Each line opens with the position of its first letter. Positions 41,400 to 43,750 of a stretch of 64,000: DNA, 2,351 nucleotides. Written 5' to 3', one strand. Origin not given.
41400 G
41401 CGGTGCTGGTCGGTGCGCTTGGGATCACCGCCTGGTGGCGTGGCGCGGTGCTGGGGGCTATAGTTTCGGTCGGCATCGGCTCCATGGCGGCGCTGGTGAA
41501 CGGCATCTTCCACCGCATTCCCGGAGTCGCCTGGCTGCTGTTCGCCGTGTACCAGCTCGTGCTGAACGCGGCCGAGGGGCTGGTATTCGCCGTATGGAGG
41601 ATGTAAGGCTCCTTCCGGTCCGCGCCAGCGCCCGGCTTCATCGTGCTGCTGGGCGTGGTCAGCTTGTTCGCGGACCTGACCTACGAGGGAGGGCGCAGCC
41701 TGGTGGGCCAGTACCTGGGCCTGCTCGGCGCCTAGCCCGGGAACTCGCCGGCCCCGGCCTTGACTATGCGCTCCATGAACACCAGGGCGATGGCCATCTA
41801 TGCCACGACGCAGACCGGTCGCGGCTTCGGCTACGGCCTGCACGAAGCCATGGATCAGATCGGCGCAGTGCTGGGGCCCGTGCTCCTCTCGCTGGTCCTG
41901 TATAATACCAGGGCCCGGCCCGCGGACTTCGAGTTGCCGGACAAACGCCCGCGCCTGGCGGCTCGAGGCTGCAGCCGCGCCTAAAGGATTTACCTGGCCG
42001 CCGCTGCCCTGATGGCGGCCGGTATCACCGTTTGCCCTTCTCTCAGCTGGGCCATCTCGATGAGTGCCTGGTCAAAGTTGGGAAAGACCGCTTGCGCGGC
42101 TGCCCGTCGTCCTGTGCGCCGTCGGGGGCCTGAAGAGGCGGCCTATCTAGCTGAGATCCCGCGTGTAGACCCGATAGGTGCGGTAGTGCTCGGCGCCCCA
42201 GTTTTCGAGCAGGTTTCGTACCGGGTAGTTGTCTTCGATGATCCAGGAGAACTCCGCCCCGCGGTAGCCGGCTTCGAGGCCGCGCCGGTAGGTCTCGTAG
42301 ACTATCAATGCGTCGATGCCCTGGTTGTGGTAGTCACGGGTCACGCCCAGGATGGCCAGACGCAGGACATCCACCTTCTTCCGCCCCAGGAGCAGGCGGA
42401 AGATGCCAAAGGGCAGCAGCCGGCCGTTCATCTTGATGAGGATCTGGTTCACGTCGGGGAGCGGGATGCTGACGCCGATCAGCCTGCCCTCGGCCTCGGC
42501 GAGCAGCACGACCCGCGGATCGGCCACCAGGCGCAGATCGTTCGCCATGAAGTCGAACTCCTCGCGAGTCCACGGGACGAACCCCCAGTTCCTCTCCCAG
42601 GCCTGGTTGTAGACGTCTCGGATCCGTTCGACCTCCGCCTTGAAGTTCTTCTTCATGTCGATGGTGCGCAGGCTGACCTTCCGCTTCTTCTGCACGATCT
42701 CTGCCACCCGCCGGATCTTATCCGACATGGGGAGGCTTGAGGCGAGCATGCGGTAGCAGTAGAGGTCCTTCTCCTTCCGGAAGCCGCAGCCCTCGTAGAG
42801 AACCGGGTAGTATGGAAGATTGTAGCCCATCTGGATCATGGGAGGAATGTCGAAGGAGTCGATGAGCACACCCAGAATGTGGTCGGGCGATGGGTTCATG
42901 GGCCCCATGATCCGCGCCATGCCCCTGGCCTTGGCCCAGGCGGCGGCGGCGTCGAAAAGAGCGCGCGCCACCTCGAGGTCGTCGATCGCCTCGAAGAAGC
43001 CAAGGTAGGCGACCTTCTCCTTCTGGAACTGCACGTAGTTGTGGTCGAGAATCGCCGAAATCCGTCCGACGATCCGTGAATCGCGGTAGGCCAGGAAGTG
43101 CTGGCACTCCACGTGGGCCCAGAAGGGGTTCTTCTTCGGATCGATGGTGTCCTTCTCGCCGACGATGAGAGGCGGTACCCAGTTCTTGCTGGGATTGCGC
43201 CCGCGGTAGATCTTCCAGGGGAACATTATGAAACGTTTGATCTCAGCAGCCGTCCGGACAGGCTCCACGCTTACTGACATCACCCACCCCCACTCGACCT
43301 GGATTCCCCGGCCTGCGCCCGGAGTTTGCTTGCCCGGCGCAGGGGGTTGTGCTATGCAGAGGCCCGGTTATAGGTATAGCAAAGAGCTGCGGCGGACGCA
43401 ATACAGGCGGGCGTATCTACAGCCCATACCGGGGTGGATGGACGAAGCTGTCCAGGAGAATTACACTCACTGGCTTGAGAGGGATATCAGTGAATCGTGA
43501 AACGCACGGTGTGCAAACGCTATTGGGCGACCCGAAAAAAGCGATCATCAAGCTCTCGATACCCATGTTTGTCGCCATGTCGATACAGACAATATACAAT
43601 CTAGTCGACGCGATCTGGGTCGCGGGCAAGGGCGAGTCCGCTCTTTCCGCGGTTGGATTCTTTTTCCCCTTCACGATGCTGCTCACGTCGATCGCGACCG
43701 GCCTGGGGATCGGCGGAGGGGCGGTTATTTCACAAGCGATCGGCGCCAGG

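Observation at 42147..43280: Bacterial ceramide-synthase-like GNAT beside the lipid cluster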

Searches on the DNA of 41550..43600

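Call 103: search_rna_families(source=window, start=41550, end=43600, threshold=evalue, max_evalue=0.1)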
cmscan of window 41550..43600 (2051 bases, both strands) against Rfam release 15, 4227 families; matches with E-value up to 0.1: 1.
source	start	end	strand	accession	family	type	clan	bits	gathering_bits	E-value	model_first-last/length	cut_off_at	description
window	42273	42372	+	RF00334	SNORA3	Gene; snRNA; snoRNA; HACA-box;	CL00022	25.6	51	0.027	1-131/131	no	Small nucleolar RNA SNORA3/SNORA45 family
